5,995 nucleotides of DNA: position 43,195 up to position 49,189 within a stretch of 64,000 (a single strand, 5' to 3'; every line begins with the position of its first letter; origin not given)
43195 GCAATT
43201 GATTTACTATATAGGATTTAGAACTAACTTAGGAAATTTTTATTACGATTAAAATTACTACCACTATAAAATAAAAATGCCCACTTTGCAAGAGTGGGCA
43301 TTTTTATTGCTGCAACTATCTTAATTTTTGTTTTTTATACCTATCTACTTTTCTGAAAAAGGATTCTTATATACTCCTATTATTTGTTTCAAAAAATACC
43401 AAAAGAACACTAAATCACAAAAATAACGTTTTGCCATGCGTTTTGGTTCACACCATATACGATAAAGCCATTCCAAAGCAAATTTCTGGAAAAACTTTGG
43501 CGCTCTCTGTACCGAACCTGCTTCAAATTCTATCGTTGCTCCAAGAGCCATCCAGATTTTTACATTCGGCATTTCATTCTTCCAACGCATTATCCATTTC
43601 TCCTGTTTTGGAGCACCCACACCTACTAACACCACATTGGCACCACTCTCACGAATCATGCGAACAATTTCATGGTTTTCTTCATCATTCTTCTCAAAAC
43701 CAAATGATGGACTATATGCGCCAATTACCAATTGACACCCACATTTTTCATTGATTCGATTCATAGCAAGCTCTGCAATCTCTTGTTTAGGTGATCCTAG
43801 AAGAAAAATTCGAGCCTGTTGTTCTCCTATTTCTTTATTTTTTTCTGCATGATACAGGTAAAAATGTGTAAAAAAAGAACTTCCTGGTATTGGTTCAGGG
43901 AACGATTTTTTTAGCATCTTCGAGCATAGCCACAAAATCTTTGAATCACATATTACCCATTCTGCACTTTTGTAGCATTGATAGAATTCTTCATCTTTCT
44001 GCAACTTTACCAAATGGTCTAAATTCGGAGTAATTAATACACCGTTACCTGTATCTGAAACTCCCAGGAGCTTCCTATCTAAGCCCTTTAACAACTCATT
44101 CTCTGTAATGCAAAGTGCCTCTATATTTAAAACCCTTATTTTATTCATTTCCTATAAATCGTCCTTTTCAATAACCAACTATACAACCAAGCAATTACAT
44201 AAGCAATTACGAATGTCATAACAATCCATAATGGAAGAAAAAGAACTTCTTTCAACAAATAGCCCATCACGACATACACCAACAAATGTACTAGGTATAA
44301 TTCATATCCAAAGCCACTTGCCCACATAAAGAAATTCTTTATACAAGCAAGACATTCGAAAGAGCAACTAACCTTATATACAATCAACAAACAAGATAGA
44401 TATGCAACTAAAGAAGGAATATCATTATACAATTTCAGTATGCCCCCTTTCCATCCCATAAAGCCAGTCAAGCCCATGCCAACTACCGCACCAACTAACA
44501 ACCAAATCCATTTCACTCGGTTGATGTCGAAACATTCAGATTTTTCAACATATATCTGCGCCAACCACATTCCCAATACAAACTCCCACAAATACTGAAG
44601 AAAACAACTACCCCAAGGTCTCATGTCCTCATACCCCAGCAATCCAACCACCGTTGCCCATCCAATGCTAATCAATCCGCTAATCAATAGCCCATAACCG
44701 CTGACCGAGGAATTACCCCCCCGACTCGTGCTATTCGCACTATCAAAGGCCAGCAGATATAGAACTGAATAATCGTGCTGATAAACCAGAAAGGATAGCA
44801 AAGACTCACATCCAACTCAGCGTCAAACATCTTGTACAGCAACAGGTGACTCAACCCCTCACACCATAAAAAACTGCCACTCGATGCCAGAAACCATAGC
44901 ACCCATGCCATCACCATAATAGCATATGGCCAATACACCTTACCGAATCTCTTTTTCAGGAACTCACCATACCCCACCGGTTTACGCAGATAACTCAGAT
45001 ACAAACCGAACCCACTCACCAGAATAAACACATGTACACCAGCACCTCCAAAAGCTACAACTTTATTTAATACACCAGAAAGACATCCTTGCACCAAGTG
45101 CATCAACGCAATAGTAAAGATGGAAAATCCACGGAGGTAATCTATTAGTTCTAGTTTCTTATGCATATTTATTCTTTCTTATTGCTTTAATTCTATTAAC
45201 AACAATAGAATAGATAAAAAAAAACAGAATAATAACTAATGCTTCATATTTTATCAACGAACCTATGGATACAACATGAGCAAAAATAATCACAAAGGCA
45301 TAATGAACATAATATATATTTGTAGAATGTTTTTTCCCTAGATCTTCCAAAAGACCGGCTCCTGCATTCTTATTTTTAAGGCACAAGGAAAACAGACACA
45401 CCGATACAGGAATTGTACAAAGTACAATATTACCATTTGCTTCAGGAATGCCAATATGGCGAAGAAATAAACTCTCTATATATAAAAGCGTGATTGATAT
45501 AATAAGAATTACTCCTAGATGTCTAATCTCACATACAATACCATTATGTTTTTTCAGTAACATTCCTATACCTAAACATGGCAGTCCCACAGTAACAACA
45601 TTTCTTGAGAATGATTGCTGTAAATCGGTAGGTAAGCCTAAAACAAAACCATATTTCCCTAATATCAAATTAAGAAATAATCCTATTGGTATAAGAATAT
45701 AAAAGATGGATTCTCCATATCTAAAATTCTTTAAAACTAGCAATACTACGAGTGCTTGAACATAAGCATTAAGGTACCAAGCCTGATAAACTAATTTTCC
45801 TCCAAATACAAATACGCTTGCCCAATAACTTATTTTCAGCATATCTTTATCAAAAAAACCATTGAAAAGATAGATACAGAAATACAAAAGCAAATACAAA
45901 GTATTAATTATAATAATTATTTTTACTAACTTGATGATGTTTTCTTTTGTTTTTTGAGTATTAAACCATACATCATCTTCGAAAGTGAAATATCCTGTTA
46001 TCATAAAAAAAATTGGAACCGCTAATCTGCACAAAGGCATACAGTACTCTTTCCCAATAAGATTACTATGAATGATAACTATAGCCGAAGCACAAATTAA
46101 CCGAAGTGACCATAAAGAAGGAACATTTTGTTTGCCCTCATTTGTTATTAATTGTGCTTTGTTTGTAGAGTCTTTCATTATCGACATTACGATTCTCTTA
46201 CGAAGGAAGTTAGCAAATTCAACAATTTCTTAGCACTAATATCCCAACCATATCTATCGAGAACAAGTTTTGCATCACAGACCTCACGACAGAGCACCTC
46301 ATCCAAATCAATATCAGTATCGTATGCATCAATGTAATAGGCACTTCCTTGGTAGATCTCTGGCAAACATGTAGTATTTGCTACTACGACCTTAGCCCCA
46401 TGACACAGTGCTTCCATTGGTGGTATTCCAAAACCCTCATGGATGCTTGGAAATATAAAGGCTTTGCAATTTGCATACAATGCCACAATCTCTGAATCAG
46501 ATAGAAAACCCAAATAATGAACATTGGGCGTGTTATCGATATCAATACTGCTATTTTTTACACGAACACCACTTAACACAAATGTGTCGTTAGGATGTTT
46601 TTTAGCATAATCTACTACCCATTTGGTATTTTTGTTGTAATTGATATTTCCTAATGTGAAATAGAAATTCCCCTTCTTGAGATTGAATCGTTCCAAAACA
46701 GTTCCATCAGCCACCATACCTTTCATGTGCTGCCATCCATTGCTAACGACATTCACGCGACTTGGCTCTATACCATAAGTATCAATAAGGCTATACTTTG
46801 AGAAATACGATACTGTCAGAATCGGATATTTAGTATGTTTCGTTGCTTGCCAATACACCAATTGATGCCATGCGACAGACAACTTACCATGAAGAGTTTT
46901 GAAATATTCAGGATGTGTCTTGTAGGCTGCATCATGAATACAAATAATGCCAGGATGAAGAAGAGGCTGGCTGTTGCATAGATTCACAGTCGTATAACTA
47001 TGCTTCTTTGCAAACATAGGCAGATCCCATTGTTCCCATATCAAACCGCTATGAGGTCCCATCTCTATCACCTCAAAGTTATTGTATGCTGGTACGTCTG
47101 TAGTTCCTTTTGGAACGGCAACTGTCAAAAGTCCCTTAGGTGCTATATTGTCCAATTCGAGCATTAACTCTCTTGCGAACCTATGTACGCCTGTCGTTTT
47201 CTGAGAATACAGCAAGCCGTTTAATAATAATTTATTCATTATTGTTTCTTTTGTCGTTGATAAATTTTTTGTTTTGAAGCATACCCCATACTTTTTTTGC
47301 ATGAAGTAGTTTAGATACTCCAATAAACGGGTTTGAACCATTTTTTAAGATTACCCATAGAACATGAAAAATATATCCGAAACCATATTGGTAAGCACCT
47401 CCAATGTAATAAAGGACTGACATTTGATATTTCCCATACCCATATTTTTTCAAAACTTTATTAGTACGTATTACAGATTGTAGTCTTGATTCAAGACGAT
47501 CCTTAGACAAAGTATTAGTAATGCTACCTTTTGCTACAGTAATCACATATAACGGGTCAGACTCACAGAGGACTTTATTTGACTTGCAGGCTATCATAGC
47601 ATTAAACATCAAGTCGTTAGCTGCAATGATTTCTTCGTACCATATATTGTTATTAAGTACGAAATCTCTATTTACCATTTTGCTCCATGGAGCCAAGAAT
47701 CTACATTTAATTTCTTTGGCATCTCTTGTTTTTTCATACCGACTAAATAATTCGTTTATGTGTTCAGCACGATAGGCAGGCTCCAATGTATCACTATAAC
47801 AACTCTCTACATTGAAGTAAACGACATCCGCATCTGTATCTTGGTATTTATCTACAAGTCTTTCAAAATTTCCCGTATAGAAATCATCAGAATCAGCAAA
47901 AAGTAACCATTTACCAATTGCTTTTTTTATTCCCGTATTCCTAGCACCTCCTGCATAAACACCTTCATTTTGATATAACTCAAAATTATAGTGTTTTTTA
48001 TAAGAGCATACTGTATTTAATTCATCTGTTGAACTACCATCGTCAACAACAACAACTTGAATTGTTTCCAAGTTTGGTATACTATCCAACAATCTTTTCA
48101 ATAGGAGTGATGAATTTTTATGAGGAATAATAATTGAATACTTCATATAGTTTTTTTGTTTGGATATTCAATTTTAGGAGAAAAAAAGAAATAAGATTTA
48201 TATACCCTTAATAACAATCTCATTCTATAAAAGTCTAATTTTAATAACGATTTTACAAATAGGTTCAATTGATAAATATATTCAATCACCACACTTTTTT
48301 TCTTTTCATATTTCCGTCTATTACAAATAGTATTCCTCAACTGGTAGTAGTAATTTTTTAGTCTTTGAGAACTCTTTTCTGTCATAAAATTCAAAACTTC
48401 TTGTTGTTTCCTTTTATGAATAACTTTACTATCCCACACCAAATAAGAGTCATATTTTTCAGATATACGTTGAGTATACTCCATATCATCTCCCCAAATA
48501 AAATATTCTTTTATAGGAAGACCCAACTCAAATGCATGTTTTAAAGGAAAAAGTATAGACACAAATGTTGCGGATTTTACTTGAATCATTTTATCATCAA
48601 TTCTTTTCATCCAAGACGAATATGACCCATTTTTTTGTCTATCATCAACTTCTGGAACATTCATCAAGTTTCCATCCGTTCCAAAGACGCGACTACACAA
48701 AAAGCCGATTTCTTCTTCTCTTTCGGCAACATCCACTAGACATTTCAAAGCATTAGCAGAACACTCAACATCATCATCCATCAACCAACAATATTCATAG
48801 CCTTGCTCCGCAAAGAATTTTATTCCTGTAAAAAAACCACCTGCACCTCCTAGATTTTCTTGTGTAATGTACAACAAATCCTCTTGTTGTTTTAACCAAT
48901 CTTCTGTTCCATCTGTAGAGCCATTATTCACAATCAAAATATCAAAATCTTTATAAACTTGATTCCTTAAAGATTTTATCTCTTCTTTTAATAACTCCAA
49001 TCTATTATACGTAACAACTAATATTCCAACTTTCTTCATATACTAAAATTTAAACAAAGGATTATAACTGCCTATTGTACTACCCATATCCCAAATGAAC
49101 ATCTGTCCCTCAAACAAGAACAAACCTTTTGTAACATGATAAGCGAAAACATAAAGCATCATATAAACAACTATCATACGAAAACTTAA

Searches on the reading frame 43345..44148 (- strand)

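Call 24: search_protein_families(library=pfam, proteins=[window:43345-44148:-], max_evalue=0.001)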
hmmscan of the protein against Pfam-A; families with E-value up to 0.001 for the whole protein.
window:43345-44148:- (267 aa): 1 family
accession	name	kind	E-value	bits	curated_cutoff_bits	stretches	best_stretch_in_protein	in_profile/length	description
PF03808.19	Glyco_tran_WecG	-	8.6e-48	162.8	27.4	1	62-242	1-168/168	Glycosyl transferase WecG/TagA/CpsF family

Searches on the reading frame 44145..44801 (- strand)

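Call 24: search_protein_families(library=pfam, proteins=[window:44145-44801:-], max_evalue=0.001)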
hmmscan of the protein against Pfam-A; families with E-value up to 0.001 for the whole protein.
window:44145-44801:- (218 aa): 1 family
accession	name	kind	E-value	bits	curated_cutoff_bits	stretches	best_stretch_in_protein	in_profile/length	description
PF01757.29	Acyl_transf_3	-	9.9e-07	28.5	31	1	36-208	153-325/326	Acyltransferase domain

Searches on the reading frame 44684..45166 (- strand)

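Call 24: search_protein_families(library=pfam, proteins=[window:44684-45166:-], max_evalue=0.001)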
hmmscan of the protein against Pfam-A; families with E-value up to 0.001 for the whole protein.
window:44684-45166:- (160 aa): 2 families
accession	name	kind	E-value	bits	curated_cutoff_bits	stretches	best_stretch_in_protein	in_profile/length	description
PF01757.29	Acyl_transf_3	-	6.5e-19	68.6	31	1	8-147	4-146/326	Acyltransferase domain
PF10129.15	OpgC_C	-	3.4e-07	30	21.4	1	8-95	5-96/358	OpgC protein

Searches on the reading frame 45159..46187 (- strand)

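Call 24: search_protein_families(library=pfam, proteins=[window:45159-46187:-], max_evalue=0.001)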
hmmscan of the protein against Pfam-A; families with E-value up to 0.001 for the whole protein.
window:45159-46187:- (342 aa): 1 family
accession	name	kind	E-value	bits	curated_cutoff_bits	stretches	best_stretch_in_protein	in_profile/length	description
PF01757.29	Acyl_transf_3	-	1.4e-19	70.8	31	1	28-330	7-320/326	Acyltransferase domain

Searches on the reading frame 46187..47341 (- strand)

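Call 24: search_protein_families(library=pfam, proteins=[window:46187-47341:-], max_evalue=0.001)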
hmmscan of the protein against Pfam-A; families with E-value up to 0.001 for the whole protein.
window:46187-47341:- (384 aa): 3 families
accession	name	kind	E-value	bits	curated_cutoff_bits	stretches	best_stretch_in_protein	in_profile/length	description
PF00534.26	Glycos_transf_1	-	4.7e-17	62.5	26.4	1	222-329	13-130/172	Glycosyl transferases group 1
PF13692.12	Glyco_trans_1_4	-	3.4e-12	47.3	27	1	229-331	6-117/142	Glycosyl transferases group 1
PF20706.3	GT4-conflict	-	0.0002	20.9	26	1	280-324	269-314/385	Family 4 Glycosyltransferase in conflict systems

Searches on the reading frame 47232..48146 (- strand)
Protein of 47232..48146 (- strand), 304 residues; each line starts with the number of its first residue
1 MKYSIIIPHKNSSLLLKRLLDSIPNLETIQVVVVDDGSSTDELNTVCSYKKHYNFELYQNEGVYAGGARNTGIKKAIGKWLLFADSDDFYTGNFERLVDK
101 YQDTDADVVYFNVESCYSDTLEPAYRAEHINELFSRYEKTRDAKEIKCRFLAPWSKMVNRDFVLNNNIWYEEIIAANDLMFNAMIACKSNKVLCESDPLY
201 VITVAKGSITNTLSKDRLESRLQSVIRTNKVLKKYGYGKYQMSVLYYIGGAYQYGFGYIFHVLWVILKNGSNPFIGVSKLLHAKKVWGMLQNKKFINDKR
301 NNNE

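Call 24: search_protein_families(library=pfam, proteins=[window:47232-48146:-], max_evalue=0.001)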
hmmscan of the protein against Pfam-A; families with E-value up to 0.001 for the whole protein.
window:47232-48146:- (304 aa): 2 families
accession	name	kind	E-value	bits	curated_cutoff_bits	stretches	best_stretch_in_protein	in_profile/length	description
PF00535.33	Glycos_transf_2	-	4.6e-24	85.7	23.3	1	4-162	1-163/168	Glycosyl transferase family 2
PF10111.15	Glyco_tranf_2_2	-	2.4e-09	37.6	27.3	1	17-99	17-104/276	Glycosyltransferase like family 2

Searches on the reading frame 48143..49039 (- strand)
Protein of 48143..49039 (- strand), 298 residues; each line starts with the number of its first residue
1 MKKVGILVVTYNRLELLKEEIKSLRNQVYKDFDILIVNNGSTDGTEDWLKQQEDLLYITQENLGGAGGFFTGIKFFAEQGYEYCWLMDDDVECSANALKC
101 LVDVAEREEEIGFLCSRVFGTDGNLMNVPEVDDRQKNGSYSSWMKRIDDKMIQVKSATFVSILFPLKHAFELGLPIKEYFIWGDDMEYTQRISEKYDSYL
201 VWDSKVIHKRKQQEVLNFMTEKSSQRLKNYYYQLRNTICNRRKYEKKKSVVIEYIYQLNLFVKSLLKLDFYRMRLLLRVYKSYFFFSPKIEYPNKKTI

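Call 24: search_protein_families(library=pfam, proteins=[window:48143-49039:-], max_evalue=0.001)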
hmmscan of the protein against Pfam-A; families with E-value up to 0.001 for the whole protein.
window:48143-49039:- (298 aa): 2 families
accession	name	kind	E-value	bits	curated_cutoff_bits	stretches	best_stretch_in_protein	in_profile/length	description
PF00535.33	Glycos_transf_2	-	2.6e-22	80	23.3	1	6-124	2-122/168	Glycosyl transferase family 2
PF13641.12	Glyco_tranf_2_3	-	8.7e-05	23.1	27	1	4-114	3-119/230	Glycosyltransferase like family 2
